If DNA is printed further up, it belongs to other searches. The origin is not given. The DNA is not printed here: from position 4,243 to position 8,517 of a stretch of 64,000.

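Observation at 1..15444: Glycosylation island built around a single secreted-type repeat protein, not a self-contained polysaccharide locus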

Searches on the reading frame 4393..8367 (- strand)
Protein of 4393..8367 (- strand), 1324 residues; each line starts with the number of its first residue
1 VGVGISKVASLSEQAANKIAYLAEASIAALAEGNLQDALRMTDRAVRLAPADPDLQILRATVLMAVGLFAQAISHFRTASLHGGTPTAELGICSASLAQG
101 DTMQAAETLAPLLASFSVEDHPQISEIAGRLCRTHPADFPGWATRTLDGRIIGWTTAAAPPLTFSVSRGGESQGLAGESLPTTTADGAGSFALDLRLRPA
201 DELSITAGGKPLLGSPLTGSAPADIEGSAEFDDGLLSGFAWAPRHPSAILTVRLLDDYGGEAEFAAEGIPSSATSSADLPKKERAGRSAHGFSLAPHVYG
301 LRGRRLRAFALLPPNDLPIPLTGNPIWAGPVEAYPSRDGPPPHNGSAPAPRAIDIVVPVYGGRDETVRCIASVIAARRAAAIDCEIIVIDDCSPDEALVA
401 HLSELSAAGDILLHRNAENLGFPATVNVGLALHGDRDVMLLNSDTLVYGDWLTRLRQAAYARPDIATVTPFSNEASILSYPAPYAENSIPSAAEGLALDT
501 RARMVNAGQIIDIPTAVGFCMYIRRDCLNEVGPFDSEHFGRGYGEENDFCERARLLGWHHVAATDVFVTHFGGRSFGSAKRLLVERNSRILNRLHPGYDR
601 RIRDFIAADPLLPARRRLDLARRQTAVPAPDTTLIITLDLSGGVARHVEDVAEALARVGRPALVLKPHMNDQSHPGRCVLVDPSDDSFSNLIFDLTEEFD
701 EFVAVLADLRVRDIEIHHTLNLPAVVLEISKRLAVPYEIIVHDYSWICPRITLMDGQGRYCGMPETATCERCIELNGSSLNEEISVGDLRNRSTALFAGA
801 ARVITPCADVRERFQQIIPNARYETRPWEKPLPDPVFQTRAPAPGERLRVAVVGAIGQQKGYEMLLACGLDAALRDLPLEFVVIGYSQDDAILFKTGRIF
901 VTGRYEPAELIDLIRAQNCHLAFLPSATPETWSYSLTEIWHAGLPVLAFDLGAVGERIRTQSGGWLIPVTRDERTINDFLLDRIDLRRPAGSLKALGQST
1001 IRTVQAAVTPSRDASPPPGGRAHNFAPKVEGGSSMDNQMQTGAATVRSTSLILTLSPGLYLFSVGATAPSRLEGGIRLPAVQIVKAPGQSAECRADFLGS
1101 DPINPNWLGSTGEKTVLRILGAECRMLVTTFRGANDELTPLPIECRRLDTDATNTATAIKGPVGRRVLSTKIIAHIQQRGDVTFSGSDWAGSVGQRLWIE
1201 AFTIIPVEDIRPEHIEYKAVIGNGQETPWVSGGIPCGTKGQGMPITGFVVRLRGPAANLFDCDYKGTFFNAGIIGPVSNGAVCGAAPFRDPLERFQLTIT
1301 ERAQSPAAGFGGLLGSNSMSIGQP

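Call 4: search_protein_families(library=pfam, proteins=[window:4393-8367:-], max_evalue=0.01)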
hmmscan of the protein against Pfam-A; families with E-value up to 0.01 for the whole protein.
window:4393-8367:- (1324 aa): 10 families
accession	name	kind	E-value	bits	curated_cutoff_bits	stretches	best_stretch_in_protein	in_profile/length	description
PF00535.33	Glycos_transf_2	-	3e-14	53.7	23.3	1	355-531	2-167/168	Glycosyl transferase family 2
PF00534.26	Glycos_transf_1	-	4.3e-08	33.3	26.4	1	843-979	11-155/172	Glycosyl transferases group 1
PF13692.12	Glyco_trans_1_4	-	8.2e-08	33.1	27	1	849-971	3-128/142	Glycosyl transferases group 1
PF13641.12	Glyco_tranf_2_3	-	1.3e-06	29.1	27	1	350-580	1-221/230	Glycosyltransferase like family 2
PF14559.12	TPR_19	-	6.3e-06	26.9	25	1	29-80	1-52/68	Tetratricopeptide repeat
PF13432.12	TPR_16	-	1.6e-05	25.7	32.7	0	27-79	5-57/65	Tetratricopeptide repeat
PF07538.16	ChW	-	0.00021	21.5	22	0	1228-1253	9-34/35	Clostridial hydrophobic W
PF13371.12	TPR_9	-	0.00042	20.7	35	1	28-80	4-56/73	Tetratricopeptide repeat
PF13428.12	TPR_14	-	0.0068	17.4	23.5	0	26-61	8-43/44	Tetratricopeptide repeat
PF13506.12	Glyco_transf_21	-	0.0085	16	21.7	0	475-574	61-158/174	Glycosyl transferase family 21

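Call 11: find_homologous_proteins(query=window:4393-8367:-, max_evalue=1e-10)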
Query window:4393-8367:- (1324 aa): 344 proteins with E <= 1e-10 among 8000 candidates; the best 120 are listed.
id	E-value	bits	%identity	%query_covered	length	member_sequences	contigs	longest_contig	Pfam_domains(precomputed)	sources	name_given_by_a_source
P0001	0.0e+0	3019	100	100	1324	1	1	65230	PF14559.13,PF13641.13,PF00534.27,PF07538.17,PF13432.13,PF00535.33,PF13692.13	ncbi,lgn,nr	ncbi:MAG: hypothetical protein JWO51_3883 [Rhodospirillales bacterium]|nr:hypothetical protein [Rhod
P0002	0.0e+0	2087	70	98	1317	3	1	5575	PF13641.13,PF00534.27,PF07538.17,PF13432.13,PF00535.33,PF13692.13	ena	-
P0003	0.0e+0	1144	45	97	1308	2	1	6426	PF13641.13,PF00534.27,PF07538.17,PF13432.13,PF00535.33,PF13692.13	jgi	jgi:GT2 family glycosyltransferase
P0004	0.0e+0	1144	45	97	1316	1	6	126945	PF13641.13,PF00534.27,PF07538.17,PF13432.13,PF00535.33,PF13692.13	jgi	jgi:GT2 family glycosyltransferase/glycosyltransferase involved in cell wall biosynthesis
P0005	0.0e+0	1123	45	97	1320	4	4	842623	PF13641.13,PF00534.27,PF07538.17,PF00535.33,PF13692.13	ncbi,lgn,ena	-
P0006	0.0e+0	1106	45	97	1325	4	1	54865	PF13641.13,PF00534.27,PF07538.17,PF00535.33,PF13692.13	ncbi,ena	-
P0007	0.0e+0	1101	45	96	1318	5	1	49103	PF13641.13,PF00534.27,PF00535.33,PF13692.13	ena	-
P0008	0.0e+0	1074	45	93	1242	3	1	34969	PF13641.13,PF00535.33,PF13692.13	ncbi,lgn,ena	-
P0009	0.0e+0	1040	50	72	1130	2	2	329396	PF13641.13,PF00535.33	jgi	jgi:GT2 family glycosyltransferase/glycosyltransferase involved in cell wall biosynthesis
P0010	0.0e+0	1020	49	72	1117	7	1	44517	PF13641.13,PF00535.33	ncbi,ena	-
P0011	3.4e-274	931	42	97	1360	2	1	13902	PF13641.13,PF00535.33,PF13692.13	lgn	-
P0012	1.1e-271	922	41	96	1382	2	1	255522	PF14559.13,PF13641.13,PF07538.17,PF13439.13,PF00535.33,PF13692.13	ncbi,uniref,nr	ncbi:glycosyltransferase [Azospirillum canadense]|uniref:glycosyltransferase n=1 Tax=Azospirillum ca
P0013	1.9e-271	922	41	96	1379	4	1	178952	PF13641.13,PF13579.13,PF00535.33,PF13692.13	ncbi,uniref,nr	ncbi:glycosyltransferase [Azospirillum tabaci]|uniref:glycosyltransferase n=1 Tax=Azospirillum tabac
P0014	2.5e-271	921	41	96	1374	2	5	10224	PF14559.13,PF13641.13,PF13432.13,PF00535.33,PF13692.13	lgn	-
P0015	1.1e-267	909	41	96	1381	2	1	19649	PF13641.13,PF13439.13,PF00535.33,PF13692.13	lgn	-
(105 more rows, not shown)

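Call 12: find_encoding_contigs(protein=P0001, flank=10000, max_places=4)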
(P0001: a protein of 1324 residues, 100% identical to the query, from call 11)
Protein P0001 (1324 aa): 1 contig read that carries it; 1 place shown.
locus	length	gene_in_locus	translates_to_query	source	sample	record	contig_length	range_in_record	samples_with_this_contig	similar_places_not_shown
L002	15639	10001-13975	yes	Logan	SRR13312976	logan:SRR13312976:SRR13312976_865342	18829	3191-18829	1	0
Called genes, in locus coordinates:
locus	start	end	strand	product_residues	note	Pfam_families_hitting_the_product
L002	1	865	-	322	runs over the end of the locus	PF01965:DJ-1_PfpI, PF00165:HTH_AraC (weak), PF12833:HTH_18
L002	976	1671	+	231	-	PF01965:DJ-1_PfpI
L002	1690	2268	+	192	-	PF04442:CtaG_Cox11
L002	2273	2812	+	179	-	-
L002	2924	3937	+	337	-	PF05045:RgpF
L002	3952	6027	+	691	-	PF13489:Methyltransf_23, PF08241:Methyltransf_11, PF08242:Methyltransf_12, PF13649:Methyltransf_25 (weak)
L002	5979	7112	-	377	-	PF13579:Glyco_trans_4_4 (weak), PF13692:Glyco_trans_1_4, PF00534:Glycos_transf_1 (weak)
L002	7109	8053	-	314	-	PF13641:Glyco_tranf_2_3, PF00535:Glycos_transf_2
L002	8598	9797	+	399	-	-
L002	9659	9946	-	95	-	-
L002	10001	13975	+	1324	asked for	PF13432:TPR_16 (faint), PF14559:TPR_19 (faint), PF00535:Glycos_transf_2, PF13641:Glyco_tranf_2_3 (weak), PF00534:Glycos_transf_1, PF13692:Glyco_trans_1_4, PF07538:ChW (faint)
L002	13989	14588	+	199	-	PF08241:Methyltransf_11, PF13489:Methyltransf_23 (weak), PF13649:Methyltransf_25 (faint)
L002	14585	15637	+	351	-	?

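Call 15: find_related_loci(query=A1, collection=genome_contigs, flank=10000)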
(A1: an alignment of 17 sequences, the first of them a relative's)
Query A1 (1324 aa) in genome_contigs; peptide patterns used: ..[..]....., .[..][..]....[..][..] (x = any residue, [..] = any of these).
599 stretches matched a pattern (row limit reached: there are more); 588 encode a relative of the query (tblastn E <= 1e-3); the best 80 are kept; 80 distinct loci.
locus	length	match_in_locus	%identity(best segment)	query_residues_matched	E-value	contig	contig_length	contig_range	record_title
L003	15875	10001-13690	39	28-1312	0e+0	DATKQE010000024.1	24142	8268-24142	MAG TPA_asm: Stellaceae bacterium isolate SMAG_U13994 k141_921532, whole genome shotgun sequence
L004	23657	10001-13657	37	16-1305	0e+0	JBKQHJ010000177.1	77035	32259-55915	MAG: Bryobacteraceae bacterium isolate SEr2D2E2F__bin_113 SEr2D2E2F_000000209290, whole genome shotgun sequence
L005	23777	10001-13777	38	21-1305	0e+0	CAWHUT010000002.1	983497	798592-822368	MAG: uncultured Alphaproteobacteria bacterium isolate MFD03044.bin.2.60 genome assembly, contig: contig_15835, whole gen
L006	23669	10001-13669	36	12-1299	0e+0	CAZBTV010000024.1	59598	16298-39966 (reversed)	MAG TPA_asm: uncultured Steroidobacteraceae bacterium isolate SRP272529_co1_105 genome assembly, contig: NODE_559_length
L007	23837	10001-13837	36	29-1307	0e+0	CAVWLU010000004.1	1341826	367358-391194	MAG: uncultured Gammaproteobacteria bacterium isolate MFD04434.bin.1.31 genome assembly, contig: contig_18007, whole gen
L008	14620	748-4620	36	24-1305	0e+0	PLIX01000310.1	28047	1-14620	MAG: Gammaproteobacteria bacterium isolate palsa_1196 73.20110800_P3M.16_contig_7944, whole genome shotgun sequence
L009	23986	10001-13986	42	9-1309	0e+0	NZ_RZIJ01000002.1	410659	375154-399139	Azospirillum doebereinerae strain GSF71 Scaffold2, whole genome shotgun sequence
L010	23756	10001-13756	36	10-1309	0e+0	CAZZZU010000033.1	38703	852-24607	MAG: uncultured Steroidobacteraceae bacterium isolate Brown_AD.bin.6 genome assembly, contig: NODE_49_length_38703_cov_6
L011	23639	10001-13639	37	105-1302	0e+0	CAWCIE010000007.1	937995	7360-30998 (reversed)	MAG: uncultured Gammaproteobacteria bacterium isolate MFD04463.bin.1.256 genome assembly, contig: contig_29369, whole ge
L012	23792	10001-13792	35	8-1301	0e+0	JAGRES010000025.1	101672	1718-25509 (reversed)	MAG: Sphingobium sp. isolate HKST-UBA133 k127_2603816, whole genome shotgun sequence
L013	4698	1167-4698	41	1-1258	0e+0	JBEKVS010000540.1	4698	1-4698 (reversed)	MAG: Terracidiphilus sp. isolate SPRUCE 60 SPRUCE_60_540, whole genome shotgun sequence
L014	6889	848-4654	37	29-1311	0e+0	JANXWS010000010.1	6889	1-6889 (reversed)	MAG: Proteobacteria bacterium isolate GL140_2_metabat_244 GL140_2_k141_2346651, whole genome shotgun sequence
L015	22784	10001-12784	39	353-1302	0e+0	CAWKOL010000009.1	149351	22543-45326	MAG: uncultured Alphaproteobacteria bacterium isolate MFD05512.bin.2.168 genome assembly, contig: contig_26507, whole ge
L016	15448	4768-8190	37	202-1308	0e+0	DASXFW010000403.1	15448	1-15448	MAG TPA_asm: Acetobacteraceae bacterium isolate SMAG_U5148 k141_1817589, whole genome shotgun sequence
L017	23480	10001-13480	37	28-1307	0e+0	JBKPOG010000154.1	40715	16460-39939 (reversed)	MAG: Pseudomonadota bacterium isolate GS_HAYS_MAG_00020 GS_HAYS_000000244688, whole genome shotgun sequence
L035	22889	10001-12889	38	24-981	5e-153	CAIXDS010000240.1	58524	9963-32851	MAG: uncultured Acetobacteraceae bacterium isolate B12_bin-0097 genome assembly, contig: bin-0097:240/410, whole genome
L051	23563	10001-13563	44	360-1302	2e-132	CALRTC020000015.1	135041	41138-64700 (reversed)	MAG: Hydrogenophaga intermedia isolate JJ-JE56-12-2-mx-bin558 genome assembly, contig: JJ-RDS211-73-C16, whole genome sh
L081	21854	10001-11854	38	351-981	9e-117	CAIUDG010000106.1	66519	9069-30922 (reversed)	MAG: uncultured beta proteobacterium isolate B12_bin-0928 genome assembly, contig: bin-0928:106/175, whole genome shotgu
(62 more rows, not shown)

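Call 23: search_dna_similar(query=window:4393-8367:-, collection=plasmids, mode=protein, max_rows=25)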
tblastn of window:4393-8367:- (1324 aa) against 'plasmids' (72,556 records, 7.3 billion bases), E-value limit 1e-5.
Records with a match: 112; places in all: 131; records where one place covers at least 80% of the query: 9.
Best place of each record, by identity: <60% 112.
By first word of the organism name: Escherichia 16; Bradyrhizobium 14; Azospirillum 11; Enterobacter 5; Bacillus 5; Thioclava 4; Paracoccus 4; Dinoroseobacter 3; Rhodospirillum 2; Komagataeibacter 2; and 37 more.
By predicted mobility (MOB-suite, as given by PLSDB): non-mobilizable 66; mobilizable 27; conjugative 19.
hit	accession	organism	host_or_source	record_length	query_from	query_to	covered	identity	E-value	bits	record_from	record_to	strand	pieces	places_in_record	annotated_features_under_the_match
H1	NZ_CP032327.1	Azospirillum argentinense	soil sample,Agricultural field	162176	33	1305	96%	40.5%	0e+0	810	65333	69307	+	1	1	glycosyltransferase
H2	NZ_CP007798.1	Azospirillum argentinense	Triticum aestivum L.,Root,wheat ...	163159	33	1305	96%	40.4%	0e+0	810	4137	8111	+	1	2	glycosyltransferase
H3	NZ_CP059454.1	Azospirillum brasilense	Prokaryotes,soil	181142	33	1303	96%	40.0%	0e+0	781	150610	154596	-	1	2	glycosyltransferase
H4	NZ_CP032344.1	Azospirillum brasilense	soil sample,Agricultural field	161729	33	1302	96%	39.6%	0e+0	789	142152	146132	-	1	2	glycosyltransferase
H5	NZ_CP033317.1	Azospirillum brasilense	rhizosphere soil of Digitaria ...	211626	33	1302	96%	39.6%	0e+0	789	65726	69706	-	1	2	glycosyltransferase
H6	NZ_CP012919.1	Azospirillum brasilense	Digitaria eriantha,microbe,root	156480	33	1302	96%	39.6%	0e+0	789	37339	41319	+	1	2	glycosyltransferase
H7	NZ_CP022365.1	Azospirillum sp. TSH58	single cell,paddy soils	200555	33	1304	96%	39.5%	0e+0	745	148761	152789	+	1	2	glycosyltransferase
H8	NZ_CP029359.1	Azospirillum thermophilum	cell culture,hot spring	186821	34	1310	96%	39.3%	0e+0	748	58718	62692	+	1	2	glycosyltransferase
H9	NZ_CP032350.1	Azospirillum brasilense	soil sample,Agricultural field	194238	33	1302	96%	38.3%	0e+0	709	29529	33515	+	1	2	glycosyltransferase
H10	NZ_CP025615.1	Niveispirillum cyanobacteriorum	sing cell,cyanobacterial aggregates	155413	353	1302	67%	40.4%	1e-130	530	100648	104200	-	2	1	glycosyltransferase | hypothetical protein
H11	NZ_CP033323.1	Azospirillum brasilense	rhizosphere soil of Cynodon ...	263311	502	1307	61%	41.0%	2e-177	592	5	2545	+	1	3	none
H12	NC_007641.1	Rhodospirillum rubrum ATCC 11170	-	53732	353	980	47%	40.1%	4e-105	377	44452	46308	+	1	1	glycosyltransferase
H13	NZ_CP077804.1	Rhodospirillum rubrum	cell culture,culture collection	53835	353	980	47%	40.1%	4e-105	377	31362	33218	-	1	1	glycosyltransferase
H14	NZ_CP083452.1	Comamonas odontotermitis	cell culture,cucumber rhizosphere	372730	329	968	48%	38.0%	6e-99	358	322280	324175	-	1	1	methyltransferase domain-containing protein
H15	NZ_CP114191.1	Aminobacter sp. NyZ550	-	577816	353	985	48%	37.9%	2e-96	350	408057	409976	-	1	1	FkbM family methyltransferase | alpha/beta hydrolase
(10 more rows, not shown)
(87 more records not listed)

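Call 25: get_annotated_region(hit=H6, flank=16000)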
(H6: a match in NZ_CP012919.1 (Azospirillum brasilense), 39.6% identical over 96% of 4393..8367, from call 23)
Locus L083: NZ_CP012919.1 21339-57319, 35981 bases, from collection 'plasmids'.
description: Azospirillum brasilense strain Sp 7 plasmid ABSP7_p5, complete sequence
organism: Azospirillum brasilense (NCBI taxid 192)
taxonomy: Bacteria; Pseudomonadota; Alphaproteobacteria; Rhodospirillales; Azospirillaceae; Azospirillum; Azospirillum brasilense
host: -; source: Digitaria eriantha,microbe,root; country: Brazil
typing (MOB-suite, as given by PLSDB): non-mobilizable; replicon rep_cluster_771
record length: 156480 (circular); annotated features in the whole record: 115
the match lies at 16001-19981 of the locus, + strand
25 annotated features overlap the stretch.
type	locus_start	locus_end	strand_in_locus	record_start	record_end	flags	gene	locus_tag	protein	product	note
CDS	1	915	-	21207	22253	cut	galE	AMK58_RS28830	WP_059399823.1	UDP-glucose 4-epimerase GalE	GO:0006012 - galactose metabolic process [Evidence IEA]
CDS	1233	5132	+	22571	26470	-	-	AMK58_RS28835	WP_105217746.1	glycosyltransferase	-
CDS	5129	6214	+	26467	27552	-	-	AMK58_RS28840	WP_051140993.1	glycosyltransferase family A protein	-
CDS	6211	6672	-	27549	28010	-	-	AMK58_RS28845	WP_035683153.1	IS5/IS1182 family transposase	-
CDS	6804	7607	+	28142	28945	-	-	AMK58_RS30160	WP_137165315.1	class I SAM-dependent methyltransferase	-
CDS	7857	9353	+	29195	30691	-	-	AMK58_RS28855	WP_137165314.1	hypothetical protein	-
CDS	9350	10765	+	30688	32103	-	-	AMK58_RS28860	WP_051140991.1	ABC transporter ATP-binding protein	-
CDS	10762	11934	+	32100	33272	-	-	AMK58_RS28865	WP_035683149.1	acyltransferase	-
CDS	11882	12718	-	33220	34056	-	-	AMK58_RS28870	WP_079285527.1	ABC transporter permease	-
CDS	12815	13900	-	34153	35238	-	-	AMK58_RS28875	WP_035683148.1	glycosyltransferase family 4 protein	-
CDS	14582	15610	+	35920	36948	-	-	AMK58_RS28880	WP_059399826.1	calcium-binding protein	-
CDS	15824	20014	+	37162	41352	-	-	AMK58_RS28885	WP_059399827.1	glycosyltransferase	-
CDS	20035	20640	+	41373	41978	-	-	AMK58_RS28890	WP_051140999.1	class I SAM-dependent methyltransferase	-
CDS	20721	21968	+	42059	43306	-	-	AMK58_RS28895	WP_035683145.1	glycosyltransferase family 4 protein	-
CDS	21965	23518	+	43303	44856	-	-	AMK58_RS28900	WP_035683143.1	class I SAM-dependent methyltransferase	-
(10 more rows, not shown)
